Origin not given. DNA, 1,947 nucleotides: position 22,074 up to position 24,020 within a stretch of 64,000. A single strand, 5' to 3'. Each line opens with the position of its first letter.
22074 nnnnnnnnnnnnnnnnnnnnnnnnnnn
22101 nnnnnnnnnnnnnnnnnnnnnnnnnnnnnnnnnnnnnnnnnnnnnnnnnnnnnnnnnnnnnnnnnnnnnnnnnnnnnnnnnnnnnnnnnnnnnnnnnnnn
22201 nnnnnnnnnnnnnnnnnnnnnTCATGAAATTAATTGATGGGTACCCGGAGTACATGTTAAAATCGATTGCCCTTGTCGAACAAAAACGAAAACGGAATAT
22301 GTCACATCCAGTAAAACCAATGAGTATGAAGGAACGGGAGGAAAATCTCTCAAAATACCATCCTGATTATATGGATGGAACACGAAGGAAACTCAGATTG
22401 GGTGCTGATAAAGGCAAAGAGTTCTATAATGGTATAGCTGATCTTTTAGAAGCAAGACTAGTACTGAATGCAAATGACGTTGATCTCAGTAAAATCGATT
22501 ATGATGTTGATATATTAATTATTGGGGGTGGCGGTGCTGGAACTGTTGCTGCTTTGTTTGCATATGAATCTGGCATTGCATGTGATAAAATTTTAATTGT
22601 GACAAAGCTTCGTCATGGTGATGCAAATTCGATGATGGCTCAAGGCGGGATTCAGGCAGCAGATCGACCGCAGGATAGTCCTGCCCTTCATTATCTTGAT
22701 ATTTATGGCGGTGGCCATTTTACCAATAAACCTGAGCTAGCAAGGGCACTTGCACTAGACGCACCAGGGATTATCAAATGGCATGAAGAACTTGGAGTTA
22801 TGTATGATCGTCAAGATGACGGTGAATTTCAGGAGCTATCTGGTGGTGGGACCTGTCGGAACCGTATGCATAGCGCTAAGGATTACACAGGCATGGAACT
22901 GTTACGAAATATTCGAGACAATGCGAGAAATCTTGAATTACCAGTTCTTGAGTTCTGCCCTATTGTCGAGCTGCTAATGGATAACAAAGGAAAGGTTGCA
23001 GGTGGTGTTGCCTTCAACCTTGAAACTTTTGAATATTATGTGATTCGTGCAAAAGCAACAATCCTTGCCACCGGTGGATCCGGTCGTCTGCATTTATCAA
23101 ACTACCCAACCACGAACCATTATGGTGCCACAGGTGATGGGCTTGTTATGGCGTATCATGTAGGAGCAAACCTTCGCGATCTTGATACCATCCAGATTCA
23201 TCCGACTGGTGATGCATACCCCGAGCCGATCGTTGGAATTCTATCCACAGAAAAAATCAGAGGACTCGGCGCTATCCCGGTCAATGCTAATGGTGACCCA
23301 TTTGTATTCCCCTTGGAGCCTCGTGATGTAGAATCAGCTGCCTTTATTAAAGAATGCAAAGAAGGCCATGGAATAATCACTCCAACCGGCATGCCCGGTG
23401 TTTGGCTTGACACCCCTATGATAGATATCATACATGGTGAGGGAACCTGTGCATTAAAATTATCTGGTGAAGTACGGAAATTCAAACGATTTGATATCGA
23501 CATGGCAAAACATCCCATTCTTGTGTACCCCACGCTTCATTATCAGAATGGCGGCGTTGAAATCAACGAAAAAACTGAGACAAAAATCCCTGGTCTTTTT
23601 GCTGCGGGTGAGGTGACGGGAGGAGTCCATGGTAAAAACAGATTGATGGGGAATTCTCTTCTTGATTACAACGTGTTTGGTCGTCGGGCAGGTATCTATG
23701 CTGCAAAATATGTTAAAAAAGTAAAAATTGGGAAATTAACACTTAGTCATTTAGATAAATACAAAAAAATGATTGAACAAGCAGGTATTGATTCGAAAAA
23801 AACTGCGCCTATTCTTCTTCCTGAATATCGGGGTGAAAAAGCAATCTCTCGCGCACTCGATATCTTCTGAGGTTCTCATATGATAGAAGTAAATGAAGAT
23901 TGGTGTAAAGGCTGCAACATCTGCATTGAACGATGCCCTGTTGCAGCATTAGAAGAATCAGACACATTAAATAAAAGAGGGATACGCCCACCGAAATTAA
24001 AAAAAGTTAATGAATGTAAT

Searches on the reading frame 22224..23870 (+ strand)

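Call 46: search_protein_families(library=pfam, proteins=[window:22224-23870:+], max_evalue=0.00001)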
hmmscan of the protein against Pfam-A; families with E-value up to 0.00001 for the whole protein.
window:22224-23870:+ (548 aa): 3 families
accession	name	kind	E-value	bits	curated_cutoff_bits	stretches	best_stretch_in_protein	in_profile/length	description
PF00890.30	FAD_binding_2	-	1.7e-65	222.3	20.4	1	96-479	1-414/414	FAD binding domain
PF07992.20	Pyr_redox_2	-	8.9e-07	29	26.1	0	441-469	253-278/291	Pyridine nucleotide-disulphide oxidoreductase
PF03486.20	HI0933_like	-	2.2e-06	27.7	50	0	96-464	2-219/244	HI0933-like protein Rossmann domain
